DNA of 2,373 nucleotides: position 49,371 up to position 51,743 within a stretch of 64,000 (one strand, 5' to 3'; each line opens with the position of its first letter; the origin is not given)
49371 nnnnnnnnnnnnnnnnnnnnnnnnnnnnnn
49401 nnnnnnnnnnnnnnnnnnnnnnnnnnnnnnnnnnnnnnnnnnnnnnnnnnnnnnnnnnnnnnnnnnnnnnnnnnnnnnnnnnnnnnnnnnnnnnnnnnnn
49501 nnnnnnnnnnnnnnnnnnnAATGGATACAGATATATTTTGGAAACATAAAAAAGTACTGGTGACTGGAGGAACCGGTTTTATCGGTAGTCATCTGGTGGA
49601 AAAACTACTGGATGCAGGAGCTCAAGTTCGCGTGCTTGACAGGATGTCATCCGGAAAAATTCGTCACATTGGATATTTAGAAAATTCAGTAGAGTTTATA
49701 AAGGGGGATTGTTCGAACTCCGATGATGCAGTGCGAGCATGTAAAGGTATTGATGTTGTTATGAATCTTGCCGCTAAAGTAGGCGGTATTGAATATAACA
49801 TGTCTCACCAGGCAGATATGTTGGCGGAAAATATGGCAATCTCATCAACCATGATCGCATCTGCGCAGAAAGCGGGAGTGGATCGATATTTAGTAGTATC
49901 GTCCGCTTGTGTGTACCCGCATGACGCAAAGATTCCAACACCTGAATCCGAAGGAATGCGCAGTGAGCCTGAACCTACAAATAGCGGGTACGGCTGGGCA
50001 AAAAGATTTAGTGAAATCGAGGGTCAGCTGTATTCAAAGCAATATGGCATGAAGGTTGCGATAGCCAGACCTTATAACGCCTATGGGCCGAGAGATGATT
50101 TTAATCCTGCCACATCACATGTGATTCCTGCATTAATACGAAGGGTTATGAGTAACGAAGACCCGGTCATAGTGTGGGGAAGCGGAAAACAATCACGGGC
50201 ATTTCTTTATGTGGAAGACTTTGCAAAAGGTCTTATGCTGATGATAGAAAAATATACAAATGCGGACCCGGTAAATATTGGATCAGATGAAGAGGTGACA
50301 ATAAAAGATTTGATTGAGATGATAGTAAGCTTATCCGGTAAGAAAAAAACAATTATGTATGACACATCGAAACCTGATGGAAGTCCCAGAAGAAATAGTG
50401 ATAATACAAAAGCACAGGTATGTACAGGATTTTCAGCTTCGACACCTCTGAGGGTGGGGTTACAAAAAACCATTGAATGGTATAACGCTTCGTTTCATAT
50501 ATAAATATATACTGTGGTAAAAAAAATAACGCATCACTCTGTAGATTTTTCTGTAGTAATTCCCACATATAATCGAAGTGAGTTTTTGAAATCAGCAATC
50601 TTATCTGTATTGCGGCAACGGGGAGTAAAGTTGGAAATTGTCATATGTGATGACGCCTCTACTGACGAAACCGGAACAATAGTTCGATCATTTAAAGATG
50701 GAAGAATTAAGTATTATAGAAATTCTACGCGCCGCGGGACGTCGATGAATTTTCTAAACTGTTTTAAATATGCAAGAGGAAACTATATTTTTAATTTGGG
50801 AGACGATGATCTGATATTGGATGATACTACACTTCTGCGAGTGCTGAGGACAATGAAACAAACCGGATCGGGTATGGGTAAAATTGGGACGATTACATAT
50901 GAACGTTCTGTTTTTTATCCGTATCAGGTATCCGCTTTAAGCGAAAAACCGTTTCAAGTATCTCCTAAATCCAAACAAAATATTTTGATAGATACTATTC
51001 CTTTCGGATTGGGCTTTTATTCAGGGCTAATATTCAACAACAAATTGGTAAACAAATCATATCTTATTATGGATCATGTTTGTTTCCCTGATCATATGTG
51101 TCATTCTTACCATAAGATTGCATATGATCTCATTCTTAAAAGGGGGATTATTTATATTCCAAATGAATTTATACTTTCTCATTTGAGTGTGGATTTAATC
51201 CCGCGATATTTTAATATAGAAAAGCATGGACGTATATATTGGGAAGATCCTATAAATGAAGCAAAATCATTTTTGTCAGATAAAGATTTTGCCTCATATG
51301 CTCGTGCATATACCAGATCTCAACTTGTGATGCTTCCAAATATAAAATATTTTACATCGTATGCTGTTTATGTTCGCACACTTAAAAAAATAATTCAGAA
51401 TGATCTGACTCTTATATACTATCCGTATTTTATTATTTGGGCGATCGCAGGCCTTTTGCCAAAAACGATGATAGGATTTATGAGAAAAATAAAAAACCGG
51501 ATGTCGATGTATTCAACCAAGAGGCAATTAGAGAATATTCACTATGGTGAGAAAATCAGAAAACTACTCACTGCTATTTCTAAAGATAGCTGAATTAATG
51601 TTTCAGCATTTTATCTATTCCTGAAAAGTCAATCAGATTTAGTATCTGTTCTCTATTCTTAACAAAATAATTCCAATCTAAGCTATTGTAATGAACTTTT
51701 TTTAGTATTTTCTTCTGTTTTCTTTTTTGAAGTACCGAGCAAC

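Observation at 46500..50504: His-variant DegT-family 3-dehydratase (ColD/RfbH-like) paired with an Fcl/ColC-like reductase: a possible 3,6-dideoxyhexose (colitose-like) branch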

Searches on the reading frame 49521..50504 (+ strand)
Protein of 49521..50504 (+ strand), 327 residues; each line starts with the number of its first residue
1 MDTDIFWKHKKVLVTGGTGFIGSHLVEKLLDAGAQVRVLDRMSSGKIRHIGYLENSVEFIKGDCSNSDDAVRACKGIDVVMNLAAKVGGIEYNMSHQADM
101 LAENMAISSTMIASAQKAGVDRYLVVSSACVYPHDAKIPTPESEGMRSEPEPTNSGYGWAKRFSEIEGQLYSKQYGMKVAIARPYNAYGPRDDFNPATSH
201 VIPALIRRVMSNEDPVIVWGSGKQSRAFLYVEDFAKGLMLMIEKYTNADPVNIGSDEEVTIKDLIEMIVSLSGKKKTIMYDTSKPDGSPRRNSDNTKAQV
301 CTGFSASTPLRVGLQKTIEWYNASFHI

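Call 5: search_protein_families(library=pfam, proteins=[window:49521-50504:+])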
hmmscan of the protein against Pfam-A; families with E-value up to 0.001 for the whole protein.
window:49521-50504:+ (327 aa): 11 families
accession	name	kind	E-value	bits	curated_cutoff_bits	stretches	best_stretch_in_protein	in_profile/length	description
PF01370.27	Epimerase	-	1.1e-62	212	20.9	1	12-254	1-240/240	NAD dependent epimerase/dehydratase family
PF16363.11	GDP_Man_Dehyd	-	1.8e-37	130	27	1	13-275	1-269/332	GDP-mannose 4,6 dehydratase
PF01073.25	3Beta_HSD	-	5e-17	62.3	22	1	13-240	1-227/280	3-beta hydroxysteroid dehydrogenase/isomerase family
PF13460.12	NAD_binding_10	-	1.8e-15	57.7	27.2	1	16-139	1-110/184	NAD(P)H-binding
PF07993.18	NAD_binding_4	-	1.9e-13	50.6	20.1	1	14-189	1-209/258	Male sterility protein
PF05368.20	NmrA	-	4.2e-12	46.7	27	1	9-127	2-106/298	NmrA-like family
PF02719.21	Polysacc_synt_2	-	6.2e-09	35.9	20.2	1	12-128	1-128/293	Polysaccharide biosynthesis protein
PF00106.31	adh_short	-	1.1e-05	25.4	26.6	1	10-78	1-72/195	short chain dehydrogenase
PF03435.24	Sacchrp_dh_NADP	-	0.00035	21.4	25.1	1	12-87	1-79/129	Saccharopine dehydrogenase NADP binding domain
PF04321.23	RmlD_sub_bind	-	0.00055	19.5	27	1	11-165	2-133/287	RmlD substrate binding domain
PF08659.16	KR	-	0.00069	20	22.6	0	12-90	3-85/180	KR domain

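Call 6: search_protein_families(library=ncbifam, proteins=[window:49521-50504:+])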
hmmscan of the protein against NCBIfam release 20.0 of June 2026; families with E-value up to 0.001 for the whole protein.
window:49521-50504:+ (327 aa): 50 families (the best 25 are shown)
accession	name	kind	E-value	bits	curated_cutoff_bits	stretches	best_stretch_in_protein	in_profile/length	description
NF047922.1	GDPFucSynFcl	equivalog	2.3e-63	214.5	500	1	9-322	2-302/308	GDP-L-fucose synthase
TIGR04180.1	EDH_00030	hypoth_equivalog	2.7e-40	138.3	475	1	12-305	1-293/297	NAD-dependent 4,6-dehydratase LegB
TIGR01181.1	dTDP_gluc_dehyt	equivalog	1.4e-37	129.5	365.1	1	11-323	1-313/321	dTDP-glucose 4,6-dehydratase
TIGR01179.1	galE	equivalog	4.7e-32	111.1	262.3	1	11-322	1-326/332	UDP-glucose 4-epimerase GalE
TIGR03466.1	HpnA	hypoth_equivalog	5.2e-26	91.3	367.65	1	11-277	2-251/327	hopanoid-associated sugar epimerase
TIGR02197.1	heptose_epim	equivalog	6.2e-25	88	274.6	1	12-281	1-269/316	ADP-glyceromanno-heptose 6-epimerase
NF011728.1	PRK15181.1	equivalog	2e-22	79.7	760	1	4-321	10-337/348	Vi polysaccharide biosynthesis UDP-N-acetylglucosaminuronic acid C-4 epimerase TviC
NF007490.0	PRK10084.1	subfamily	4.2e-19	68.8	649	1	11-323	2-336/361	dTDP-glucose 4,6-dehydratase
NF007582.0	PRK10217.1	equivalog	3.9e-17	62.4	698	1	10-323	2-333/355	dTDP-glucose 4,6-dehydratase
NF005998.1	PRK08125.1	equivalog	3.4e-16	58.8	777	1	8-271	314-584/649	bifunctional UDP-4-amino-4-deoxy-L-arabinose formyltransferase/UDP-glucuronic acid oxidase ArnA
NF042422.1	oxyalk_red_OleD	equivalog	4.7e-16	59.1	580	1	11-242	2-215/329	2-alkyl-3-oxoalkanoate reductase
NF007956.0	PRK10675.1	subfamily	1.2e-15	57.4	394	1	11-320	2-328/338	UDP-glucose 4-epimerase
NF008872.0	PRK11908.1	equivalog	6.5e-15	55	294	1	10-272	2-271/349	bifunctional UDP-4-keto-pentose/UDP-xylose synthase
NF042423.1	oxyalk_red_Shew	equivalog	1.2e-14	54.2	580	1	8-241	7-220/331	2-alkyl-3-oxoalkanoate reductase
TIGR01777.1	yfcH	hypoth_equivalog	5.9e-14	52.3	207.35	1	12-140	1-124/292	TIGR01777 family oxidoreductase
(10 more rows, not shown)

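Call 8: search_solved_structures(query=window:49521-50504:+, show_alignments=2)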
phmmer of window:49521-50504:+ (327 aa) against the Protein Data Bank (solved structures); distinct sequences matched with E-value up to 0.001: 161 (the best 60 are shown).
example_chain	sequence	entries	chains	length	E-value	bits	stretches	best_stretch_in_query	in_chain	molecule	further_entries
7ll6_A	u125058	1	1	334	1.2e-51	178.9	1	77-315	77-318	GDP-L-fucose synthase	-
8du0_A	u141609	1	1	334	1.2e-51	178.9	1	77-315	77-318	GDP-L-fucose synthase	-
1bws_A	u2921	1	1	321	2.4e-47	164.8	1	73-321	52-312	PROTEIN (GDP-4-KETO-6-DEOXY-D-MANNOSE EPIMERASE/REDUCTASE)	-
1bsv_A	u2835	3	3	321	8.7e-47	163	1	73-321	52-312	PROTEIN (GDP-FUCOSE SYNTHETASE) | GDP-FUCOSE SYNTHETASE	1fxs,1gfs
1e6u_A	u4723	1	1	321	2.5e-46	161.4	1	73-321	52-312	GDP-FUCOSE SYNTHETASE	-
1e7s_A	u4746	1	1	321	4.4e-46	160.7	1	73-321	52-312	GDP-FUCOSE SYNTHETASE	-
1e7q_A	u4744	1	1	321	6e-46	160.2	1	73-321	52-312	GDP-FUCOSE SYNTHETASE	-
1e7r_A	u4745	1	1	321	4e-45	157.5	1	73-321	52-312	GDP-FUCOSE SYNTHETASE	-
8sg0_A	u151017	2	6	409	1.7e-42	148.9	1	4-322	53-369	GDP-mannose 3,5-epimerase | GDP-mannose 3,5 epimerase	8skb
2c59_A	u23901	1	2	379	6.1e-42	147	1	6-322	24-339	GDP-MANNOSE-3', 5'-EPIMERASE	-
2c5e_A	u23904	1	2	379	7.5e-42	146.7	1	6-322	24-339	GDP-MANNOSE-3', 5'-EPIMERASE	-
2c54_A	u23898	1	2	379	1.5e-41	145.8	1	6-322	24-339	GDP-MANNOSE-3', 5'-EPIMERASE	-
2c5a_A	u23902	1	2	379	2.2e-41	145.2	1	6-322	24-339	GDP-MANNOSE-3', 5'-EPIMERASE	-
4bkp_A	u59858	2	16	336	3.9e-40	141.1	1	5-324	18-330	GDP-L-FUCOSE SYNTHASE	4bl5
4b8z_A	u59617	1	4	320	4.4e-40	141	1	5-324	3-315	GDP-L-FUCOSE SYNTHASE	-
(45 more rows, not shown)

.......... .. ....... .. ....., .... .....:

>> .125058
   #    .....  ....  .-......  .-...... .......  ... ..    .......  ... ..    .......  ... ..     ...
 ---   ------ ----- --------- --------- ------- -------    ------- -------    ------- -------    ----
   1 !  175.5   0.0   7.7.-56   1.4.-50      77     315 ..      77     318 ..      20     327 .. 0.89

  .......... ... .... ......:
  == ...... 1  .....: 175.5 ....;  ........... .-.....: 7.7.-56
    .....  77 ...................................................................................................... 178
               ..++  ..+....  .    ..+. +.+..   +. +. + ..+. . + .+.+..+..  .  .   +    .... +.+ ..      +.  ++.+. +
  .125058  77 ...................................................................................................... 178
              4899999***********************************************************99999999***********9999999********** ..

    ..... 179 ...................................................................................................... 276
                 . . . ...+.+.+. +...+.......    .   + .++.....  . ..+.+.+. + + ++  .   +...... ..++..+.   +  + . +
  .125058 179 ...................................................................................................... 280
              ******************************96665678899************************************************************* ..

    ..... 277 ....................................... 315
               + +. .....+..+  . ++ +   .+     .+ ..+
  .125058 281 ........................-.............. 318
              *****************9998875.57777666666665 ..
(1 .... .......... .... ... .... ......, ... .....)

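Call 44: find_homologous_proteins(query=window:49521-50504:+)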
Query window:49521-50504:+ (327 aa): 7930 proteins with E <= 0.001 among 8000 candidates; the best 120 are listed.
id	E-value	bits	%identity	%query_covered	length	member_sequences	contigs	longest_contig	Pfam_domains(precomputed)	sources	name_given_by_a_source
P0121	9.6e-218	739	100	100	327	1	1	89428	PF16363.12,PF02719.22,PF05368.20,PF01073.26,PF07993.19,PF13460.13,PF00106.32,PF01370.28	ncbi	-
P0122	1.4e-177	607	81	99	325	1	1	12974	PF16363.12,PF02719.22,PF05368.20,PF01073.26,PF07993.19,PF13460.13,PF01370.28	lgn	-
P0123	1.0e-169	582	79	99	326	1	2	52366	PF16363.12,PF02719.22,PF05368.20,PF01073.26,PF07993.19,PF13460.13,PF01370.28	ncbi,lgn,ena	-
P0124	3.2e-148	511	70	97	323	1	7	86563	PF16363.12,PF02719.22,PF05368.20,PF01073.26,PF07993.19,PF13460.13,PF01370.28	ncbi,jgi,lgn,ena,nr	ncbi:MAG TPA: NAD-dependent epimerase/dehydratase family protein [Patescibacteria group bacterium]|n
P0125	8.0e-148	510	68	99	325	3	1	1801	PF16363.12,PF02719.22,PF05368.20,PF01073.26,PF07993.19,PF13460.13,PF01370.28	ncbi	-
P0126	8.3e-146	503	67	97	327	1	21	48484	PF16363.12,PF02719.22,PF05368.20,PF01073.26,PF07993.19,PF13460.13,PF01370.28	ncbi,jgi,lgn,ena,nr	ncbi:MAG: hypothetical protein UT26_C0001G0005 [Microgenomates group bacterium GW2011_GWC1_39_12]|nr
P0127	9.6e-146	503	67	98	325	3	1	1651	PF16363.12,PF02719.22,PF05368.20,PF01073.26,PF07993.19,PF13460.13,PF01370.28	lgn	-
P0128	1.4e-145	502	67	98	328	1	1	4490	PF16363.12,PF02719.22,PF05368.20,PF01073.26,PF07993.19,PF13460.13,PF00106.32,PF01370.28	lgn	-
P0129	9.6e-145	500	67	97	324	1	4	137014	PF16363.12,PF02719.22,PF05368.20,PF01073.26,PF07993.19,PF13460.13,PF01370.28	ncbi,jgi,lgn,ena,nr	ncbi:NAD-dependent epimerase/dehydratase family protein [Patescibacteria group bacterium]|nr:NAD-dep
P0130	4.1e-144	498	68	97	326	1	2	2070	PF16363.12,PF02719.22,PF05368.20,PF01073.26,PF07993.19,PF13460.13,PF01370.28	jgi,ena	-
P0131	4.7e-144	497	67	97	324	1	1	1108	PF16363.12,PF02719.22,PF05368.20,PF01073.26,PF07993.19,PF13460.13,PF01370.28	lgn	-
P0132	5.1e-144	497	68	97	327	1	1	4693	PF16363.12,PF02719.22,PF05368.20,PF01073.26,PF07993.19,PF13460.13,PF03435.25,PF01370.28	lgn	-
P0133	9.4e-144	496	65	99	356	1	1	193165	PF16363.12,PF02719.22,PF05368.20,PF01073.26,PF07993.19,PF13460.13,PF01370.28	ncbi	-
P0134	1.5e-143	496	68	98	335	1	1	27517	PF16363.12,PF02719.22,PF05368.20,PF01073.26,PF07993.19,PF13460.13,PF01370.28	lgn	-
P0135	1.8e-143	495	68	98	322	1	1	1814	PF16363.12,PF02719.22,PF05368.20,PF01073.26,PF07993.19,PF13460.13,PF00106.32,PF01370.28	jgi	jgi:GDP-L-fucose synthase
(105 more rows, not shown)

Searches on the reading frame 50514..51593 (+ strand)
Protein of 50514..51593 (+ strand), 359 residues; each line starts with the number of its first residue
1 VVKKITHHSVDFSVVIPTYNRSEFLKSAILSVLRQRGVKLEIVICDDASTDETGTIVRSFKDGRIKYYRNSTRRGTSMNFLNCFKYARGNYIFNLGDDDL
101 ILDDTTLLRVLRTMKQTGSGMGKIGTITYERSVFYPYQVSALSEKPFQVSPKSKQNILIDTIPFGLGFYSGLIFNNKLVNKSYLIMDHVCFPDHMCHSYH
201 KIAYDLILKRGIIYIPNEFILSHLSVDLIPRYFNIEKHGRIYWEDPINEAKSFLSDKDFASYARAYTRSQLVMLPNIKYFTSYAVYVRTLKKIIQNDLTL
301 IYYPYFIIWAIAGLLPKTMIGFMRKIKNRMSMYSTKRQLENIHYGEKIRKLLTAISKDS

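Call 5: search_protein_families(library=pfam, proteins=[window:50514-51593:+])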
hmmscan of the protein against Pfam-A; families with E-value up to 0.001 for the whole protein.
window:50514-51593:+ (359 aa): 3 families
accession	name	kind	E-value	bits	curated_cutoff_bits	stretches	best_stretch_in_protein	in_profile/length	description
PF00535.33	Glycos_transf_2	-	2.2e-27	96.5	23.3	1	13-139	1-130/168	Glycosyl transferase family 2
PF13641.12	Glyco_tranf_2_3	-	3.9e-08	34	27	1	12-126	3-121/230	Glycosyltransferase like family 2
PF10111.15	Glyco_tranf_2_2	-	9.9e-05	22.4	27.3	1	13-105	1-98/276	Glycosyltransferase like family 2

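Call 6: search_protein_families(library=ncbifam, proteins=[window:50514-51593:+])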
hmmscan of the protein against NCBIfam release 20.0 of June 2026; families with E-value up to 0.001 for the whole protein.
window:50514-51593:+ (359 aa): 16 families
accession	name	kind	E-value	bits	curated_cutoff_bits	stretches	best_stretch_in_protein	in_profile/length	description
NF050050.1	ProtGlycPglI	equivalog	1.3e-19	70.8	500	1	12-107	4-102/306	GalNAc(5)-diNAcBac-PP-undecaprenol beta-1,3-glucosyltransferase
NF047683.1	TeichurnBiosyTuaG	equivalog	2.1e-13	50.5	400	1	11-117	7-114/252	teichuronic acid biosynthesis protein TuaG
TIGR03937.1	PgaC_IcaA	equivalog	1.5e-12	47.3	422.3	1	9-117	44-153/407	poly-beta-1,6-N-acetyl-D-glucosamine synthase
NF053739.1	GlytfEpsEBac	equivalog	1.2e-11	44.1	450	1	12-102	3-96/265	glycosyltransferase EpsE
NF007453.0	PRK10018.1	equivalog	5.5e-11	42.6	382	1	12-101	8-99/280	colanic acid biosynthesis glycosyltransferase WcaA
TIGR04017.1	WcaA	equivalog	1e-10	41.7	495.75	1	12-101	7-98/279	colanic acid biosynthesis glycosyltransferase WcaA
NF007482.0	PRK10073.1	equivalog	2.3e-10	40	423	1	9-103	5-100/334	glycosyltransferase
TIGR04440.1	glyco_TIGR04440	domain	6.3e-10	39.1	70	1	12-115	2-107/215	TIGR00180 family glycosyltransferase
NF038302.1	EPS_HpsE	equivalog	2.7e-09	36.4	300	1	10-101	1-99/307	hormogonium polysaccharide biosynthesis glycosyltransferase HpsE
TIGR04283.1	glyco_like_mftF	equivalog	7e-09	35.6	182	1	13-121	2-104/221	TIGR04283 family arsenosugar biosynthesis glycosyltransferase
NF041875.1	EPS_EpsD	equivalog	1.1e-08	34.9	370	1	13-131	2-120/325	exopolysaccharide biosynthesis glycosyltransferase EpsD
NF038299.1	EPS_HpsN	equivalog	2.9e-07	29.8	425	1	12-115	3-107/317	hormogonium polysaccharide biosynthesis glycosyltransferase HpsN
TIGR03965.1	mycofact_glyco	equivalog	1.2e-06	27.7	280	1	10-103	74-168/467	mycofactocin biosynthesis glycosyltransferase MftF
NF047588.1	GlcsyltransPgfSStrep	equivalog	9e-06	25.1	500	1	12-100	3-96/308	glycosyltransferase PgfS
TIGR03469.1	HpnB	hypoth_equivalog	3.1e-05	23.2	379.25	1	12-59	46-94/386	hopene-associated glycosyltransferase HpnB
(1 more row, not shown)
